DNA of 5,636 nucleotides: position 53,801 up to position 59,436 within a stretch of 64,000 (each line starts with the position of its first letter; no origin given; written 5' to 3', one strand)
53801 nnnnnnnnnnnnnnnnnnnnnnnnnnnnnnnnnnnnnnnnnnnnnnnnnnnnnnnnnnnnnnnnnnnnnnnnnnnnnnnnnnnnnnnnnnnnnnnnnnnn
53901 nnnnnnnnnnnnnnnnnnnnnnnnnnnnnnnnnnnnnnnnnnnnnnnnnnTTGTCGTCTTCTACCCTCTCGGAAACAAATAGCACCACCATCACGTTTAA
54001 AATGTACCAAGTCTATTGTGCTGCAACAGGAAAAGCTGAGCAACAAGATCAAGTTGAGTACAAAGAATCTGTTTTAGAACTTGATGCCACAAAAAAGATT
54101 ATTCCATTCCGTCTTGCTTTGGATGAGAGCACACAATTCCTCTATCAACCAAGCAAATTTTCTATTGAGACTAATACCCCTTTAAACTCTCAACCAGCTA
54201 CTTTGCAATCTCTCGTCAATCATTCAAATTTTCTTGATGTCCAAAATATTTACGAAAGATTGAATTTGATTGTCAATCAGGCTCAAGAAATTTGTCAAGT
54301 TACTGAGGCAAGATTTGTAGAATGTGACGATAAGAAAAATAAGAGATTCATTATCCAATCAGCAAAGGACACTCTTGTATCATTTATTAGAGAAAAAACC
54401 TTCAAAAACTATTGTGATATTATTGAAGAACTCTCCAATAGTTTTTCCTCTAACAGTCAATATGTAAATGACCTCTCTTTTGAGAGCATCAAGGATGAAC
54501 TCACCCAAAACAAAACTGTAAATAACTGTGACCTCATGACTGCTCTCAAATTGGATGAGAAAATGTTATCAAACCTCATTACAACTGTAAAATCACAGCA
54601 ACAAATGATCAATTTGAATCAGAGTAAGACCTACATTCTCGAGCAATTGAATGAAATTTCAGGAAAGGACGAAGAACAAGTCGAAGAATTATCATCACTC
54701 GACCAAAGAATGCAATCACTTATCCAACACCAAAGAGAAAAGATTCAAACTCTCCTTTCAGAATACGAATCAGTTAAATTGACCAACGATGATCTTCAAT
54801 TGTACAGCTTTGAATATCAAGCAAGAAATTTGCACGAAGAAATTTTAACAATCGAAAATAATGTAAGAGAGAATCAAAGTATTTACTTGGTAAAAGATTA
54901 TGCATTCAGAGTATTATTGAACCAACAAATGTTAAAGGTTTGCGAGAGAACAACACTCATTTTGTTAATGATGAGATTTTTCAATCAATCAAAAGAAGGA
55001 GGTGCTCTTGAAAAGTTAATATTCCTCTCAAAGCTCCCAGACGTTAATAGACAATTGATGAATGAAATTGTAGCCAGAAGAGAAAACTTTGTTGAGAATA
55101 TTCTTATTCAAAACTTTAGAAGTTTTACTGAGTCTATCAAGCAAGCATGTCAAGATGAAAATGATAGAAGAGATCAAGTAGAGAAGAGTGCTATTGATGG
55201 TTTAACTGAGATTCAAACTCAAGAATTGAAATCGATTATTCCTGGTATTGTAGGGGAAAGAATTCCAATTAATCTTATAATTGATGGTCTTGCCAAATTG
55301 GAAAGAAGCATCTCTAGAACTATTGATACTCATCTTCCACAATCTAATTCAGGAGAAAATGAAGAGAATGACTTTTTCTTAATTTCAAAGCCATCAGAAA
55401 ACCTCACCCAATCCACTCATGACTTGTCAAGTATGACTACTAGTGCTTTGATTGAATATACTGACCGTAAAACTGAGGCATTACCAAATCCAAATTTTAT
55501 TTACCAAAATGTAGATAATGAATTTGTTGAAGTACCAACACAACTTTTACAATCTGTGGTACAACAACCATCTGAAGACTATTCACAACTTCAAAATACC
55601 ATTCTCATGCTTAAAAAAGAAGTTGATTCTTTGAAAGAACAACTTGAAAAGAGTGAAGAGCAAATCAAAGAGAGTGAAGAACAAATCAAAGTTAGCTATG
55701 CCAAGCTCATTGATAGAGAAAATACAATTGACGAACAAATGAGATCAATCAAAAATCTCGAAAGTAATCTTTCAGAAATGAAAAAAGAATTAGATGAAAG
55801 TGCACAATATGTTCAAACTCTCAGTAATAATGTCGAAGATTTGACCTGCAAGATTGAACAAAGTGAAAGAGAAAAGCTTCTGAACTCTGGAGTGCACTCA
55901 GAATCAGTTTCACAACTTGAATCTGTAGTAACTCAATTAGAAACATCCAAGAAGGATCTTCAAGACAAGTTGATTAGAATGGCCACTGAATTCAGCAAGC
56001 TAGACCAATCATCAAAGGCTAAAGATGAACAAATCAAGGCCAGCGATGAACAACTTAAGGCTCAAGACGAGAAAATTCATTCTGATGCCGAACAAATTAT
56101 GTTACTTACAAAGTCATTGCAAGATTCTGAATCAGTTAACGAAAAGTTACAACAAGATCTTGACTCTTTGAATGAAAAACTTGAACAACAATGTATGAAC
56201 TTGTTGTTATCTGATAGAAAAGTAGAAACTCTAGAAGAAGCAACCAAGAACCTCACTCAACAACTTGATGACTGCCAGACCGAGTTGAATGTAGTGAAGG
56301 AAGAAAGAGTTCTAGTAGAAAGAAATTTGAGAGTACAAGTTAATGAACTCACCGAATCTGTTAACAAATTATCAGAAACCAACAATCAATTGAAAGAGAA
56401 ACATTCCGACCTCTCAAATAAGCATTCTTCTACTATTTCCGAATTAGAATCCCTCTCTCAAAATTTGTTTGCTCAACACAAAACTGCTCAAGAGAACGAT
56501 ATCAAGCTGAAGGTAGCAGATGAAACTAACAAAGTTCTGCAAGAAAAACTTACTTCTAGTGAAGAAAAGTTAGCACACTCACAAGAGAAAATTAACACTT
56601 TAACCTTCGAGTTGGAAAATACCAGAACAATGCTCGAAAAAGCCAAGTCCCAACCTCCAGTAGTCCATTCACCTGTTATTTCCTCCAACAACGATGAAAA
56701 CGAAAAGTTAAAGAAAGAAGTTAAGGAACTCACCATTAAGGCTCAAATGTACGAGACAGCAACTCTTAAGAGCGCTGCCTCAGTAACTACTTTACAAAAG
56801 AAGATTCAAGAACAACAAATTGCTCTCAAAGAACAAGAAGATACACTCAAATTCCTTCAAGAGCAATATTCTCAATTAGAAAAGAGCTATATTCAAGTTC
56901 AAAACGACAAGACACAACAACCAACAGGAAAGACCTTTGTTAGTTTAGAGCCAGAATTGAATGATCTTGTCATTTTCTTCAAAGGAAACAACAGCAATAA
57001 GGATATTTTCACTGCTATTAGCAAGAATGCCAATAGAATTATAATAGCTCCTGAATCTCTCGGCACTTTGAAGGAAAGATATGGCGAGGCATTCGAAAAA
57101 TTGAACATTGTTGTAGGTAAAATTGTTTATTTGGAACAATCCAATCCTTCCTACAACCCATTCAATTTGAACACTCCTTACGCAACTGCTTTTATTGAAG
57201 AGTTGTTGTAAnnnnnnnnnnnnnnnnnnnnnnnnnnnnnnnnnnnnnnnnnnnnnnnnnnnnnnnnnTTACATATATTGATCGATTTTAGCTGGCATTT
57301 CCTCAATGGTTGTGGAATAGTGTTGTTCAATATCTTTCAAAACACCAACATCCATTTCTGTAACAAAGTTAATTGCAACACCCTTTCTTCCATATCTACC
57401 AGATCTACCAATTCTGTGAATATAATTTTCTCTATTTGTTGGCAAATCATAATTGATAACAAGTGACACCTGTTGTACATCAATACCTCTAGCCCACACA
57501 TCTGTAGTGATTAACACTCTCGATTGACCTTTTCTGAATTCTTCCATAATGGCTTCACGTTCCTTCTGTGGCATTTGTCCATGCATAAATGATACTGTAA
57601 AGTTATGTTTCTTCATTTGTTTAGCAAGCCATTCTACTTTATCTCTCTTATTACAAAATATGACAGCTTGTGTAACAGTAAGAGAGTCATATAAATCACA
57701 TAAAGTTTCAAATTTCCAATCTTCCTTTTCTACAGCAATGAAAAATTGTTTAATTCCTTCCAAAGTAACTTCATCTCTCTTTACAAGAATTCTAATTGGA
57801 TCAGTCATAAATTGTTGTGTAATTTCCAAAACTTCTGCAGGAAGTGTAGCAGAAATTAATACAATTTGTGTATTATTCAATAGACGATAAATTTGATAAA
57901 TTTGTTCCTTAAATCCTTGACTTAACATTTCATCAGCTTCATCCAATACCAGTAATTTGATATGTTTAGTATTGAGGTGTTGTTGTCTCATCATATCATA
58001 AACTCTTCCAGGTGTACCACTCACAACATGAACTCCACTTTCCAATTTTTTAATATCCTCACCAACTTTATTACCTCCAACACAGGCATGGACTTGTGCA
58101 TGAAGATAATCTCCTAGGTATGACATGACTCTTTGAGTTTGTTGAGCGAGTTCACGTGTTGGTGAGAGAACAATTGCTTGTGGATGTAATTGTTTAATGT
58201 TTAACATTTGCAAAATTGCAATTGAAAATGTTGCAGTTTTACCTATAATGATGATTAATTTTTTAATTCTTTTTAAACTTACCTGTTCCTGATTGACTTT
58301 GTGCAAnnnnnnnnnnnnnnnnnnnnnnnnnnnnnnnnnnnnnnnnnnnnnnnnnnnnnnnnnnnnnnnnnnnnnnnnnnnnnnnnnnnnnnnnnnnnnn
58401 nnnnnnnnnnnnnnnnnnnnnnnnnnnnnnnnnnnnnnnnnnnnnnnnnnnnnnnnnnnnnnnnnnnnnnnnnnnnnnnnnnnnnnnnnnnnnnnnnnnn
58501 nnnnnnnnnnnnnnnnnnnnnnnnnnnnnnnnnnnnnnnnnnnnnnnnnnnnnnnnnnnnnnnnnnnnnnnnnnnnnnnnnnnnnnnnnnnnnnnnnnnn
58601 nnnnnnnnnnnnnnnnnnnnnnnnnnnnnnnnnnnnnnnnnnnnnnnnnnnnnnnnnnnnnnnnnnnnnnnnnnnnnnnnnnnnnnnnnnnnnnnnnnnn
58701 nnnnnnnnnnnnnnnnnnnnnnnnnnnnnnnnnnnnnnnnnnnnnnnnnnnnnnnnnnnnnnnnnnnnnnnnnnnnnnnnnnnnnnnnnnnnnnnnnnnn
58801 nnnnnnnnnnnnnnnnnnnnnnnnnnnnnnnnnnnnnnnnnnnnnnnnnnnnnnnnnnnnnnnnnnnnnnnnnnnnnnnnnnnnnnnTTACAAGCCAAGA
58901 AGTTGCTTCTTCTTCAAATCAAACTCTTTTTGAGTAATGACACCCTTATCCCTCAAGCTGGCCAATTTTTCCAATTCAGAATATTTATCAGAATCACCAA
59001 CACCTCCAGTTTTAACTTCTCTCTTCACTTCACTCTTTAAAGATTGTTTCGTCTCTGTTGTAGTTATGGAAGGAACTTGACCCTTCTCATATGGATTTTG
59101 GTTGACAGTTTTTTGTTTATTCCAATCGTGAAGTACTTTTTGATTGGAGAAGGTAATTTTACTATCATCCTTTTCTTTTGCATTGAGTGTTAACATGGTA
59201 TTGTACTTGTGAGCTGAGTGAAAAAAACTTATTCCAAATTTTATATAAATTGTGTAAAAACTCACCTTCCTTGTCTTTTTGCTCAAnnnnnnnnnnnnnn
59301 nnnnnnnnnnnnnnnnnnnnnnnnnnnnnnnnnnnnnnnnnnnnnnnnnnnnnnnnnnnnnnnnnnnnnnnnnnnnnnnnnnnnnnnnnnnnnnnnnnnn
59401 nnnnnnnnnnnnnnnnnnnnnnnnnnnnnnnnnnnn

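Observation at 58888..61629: Neighbourhood of bacterial-flavoured genes: SHOCT-domain protein, 4-TM protein and a beta-propeller-phytase-like type II membrane protein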

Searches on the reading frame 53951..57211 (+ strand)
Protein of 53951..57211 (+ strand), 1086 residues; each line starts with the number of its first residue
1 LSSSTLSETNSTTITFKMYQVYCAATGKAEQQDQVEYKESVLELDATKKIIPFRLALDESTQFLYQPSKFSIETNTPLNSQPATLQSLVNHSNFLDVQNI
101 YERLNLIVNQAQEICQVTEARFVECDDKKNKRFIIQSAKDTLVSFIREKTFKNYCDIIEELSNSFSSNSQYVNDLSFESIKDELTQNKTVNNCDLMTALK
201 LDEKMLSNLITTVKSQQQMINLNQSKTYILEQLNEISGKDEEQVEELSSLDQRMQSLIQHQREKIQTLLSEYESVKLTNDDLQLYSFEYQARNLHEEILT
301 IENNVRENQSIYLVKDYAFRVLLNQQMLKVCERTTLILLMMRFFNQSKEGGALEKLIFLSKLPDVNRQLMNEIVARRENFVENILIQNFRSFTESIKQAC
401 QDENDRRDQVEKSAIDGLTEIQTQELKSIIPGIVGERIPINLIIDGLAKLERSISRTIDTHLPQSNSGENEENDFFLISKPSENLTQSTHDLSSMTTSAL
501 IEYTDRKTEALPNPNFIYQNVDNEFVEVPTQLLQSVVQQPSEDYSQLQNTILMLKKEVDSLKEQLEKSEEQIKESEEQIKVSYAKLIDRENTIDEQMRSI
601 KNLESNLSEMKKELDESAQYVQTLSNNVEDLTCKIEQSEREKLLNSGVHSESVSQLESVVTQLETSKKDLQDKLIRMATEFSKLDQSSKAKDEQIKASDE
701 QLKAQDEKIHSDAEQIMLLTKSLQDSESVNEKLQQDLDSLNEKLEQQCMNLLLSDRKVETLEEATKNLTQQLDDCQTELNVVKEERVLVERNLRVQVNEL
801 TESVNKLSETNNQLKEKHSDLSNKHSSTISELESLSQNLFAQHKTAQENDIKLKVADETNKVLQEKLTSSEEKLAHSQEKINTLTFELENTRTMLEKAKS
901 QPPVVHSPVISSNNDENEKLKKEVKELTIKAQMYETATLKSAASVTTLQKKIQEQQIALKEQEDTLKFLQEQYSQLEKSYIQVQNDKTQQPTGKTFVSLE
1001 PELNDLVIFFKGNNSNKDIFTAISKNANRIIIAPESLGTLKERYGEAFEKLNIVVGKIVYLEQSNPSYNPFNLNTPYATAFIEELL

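Call 3: search_protein_families(library=pfam, proteins=[window:53951-57211:+], max_evalue=1)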
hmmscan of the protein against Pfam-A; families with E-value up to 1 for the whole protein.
window:53951-57211:+ (1086 aa): 4 families
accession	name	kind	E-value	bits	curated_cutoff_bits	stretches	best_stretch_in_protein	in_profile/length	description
PF08614.16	ATG16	-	0.0037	17.9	33.7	2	538-641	69-173/200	Autophagy protein 16 (ATG16)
PF04012.17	PspA_IM30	-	0.0062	16.6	33.9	1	526-716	21-210/220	PspA/IM30 family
PF07926.17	TPR_MLP1_2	-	0.018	15.5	36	1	538-596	60-118/129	TPR/MLP1/MLP2-like protein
PF19220.6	Rod_CreS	-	0.12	11.8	100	3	652-798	49-195/359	Crescentin, rod domain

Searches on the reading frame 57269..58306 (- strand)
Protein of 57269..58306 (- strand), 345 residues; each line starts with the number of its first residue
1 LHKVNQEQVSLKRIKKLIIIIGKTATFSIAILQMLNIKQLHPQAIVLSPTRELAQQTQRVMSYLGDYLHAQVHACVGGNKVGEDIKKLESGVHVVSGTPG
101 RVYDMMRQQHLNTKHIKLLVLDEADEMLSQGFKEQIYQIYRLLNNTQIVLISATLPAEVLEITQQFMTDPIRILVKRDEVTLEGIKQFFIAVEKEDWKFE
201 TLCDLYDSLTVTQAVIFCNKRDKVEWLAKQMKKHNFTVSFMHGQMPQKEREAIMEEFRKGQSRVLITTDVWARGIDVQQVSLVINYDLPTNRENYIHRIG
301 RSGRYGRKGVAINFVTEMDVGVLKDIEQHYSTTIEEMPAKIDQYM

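Call 3: search_protein_families(library=pfam, proteins=[window:57269-58306:-], max_evalue=1)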
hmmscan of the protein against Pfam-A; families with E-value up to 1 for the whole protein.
window:57269-58306:- (345 aa): 7 families
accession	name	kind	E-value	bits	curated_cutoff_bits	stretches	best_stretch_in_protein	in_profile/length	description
PF00270.35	DEAD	-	3.2e-38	131.5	26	1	22-160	26-165/167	DEAD/DEAH box helicase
PF00271.37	Helicase_C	-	1.1e-37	129.1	23.5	1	197-306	1-110/110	Helicase conserved C-terminal domain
PF04851.21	ResIII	-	4.8e-06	27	22.5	1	22-155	35-162/164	Type III restriction enzyme, res subunit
PF13401.12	AAA_22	-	0.00031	21.5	27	1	96-151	65-121/130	AAA domain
PF22590.2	Cas3-like_C_2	-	0.00048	20.8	27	1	213-305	4-104/106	CRISPR-associated nuclease/helicase Cas3, C-terminal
PF16203.11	ERCC3_RAD25_C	-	0.039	13.7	27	1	234-305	78-151/248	ERCC3/RAD25/XPB C-terminal helicase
PF00176.29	SNF2-rel_dom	-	0.11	12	24.9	1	21-154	28-162/290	SNF2-related domain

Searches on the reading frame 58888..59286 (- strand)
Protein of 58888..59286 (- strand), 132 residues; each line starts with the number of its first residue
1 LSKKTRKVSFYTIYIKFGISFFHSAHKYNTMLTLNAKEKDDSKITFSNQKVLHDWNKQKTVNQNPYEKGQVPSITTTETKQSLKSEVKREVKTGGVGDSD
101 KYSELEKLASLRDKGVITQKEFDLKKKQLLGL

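Call 3: search_protein_families(library=pfam, proteins=[window:58888-59286:-], max_evalue=1)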
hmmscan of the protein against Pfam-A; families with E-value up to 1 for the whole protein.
window:58888-59286:- (132 aa): 4 families
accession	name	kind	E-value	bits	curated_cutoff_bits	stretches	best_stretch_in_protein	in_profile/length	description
PF09851.14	SHOCT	-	5.7e-09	35.9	27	1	104-130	2-28/28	Short C-terminal domain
PF15652.11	Tox-SHH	-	0.025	15.8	22.7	1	50-100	9-61/96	HNH/Endo VII superfamily toxin with a SHH signature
PF05120.17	GvpG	-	0.075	13.6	30.6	1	104-130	36-62/67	Gas vesicle protein G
PF14330.11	DUF4387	-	0.087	13.9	27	1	56-103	40-87/98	Domain of unknown function (DUF4387)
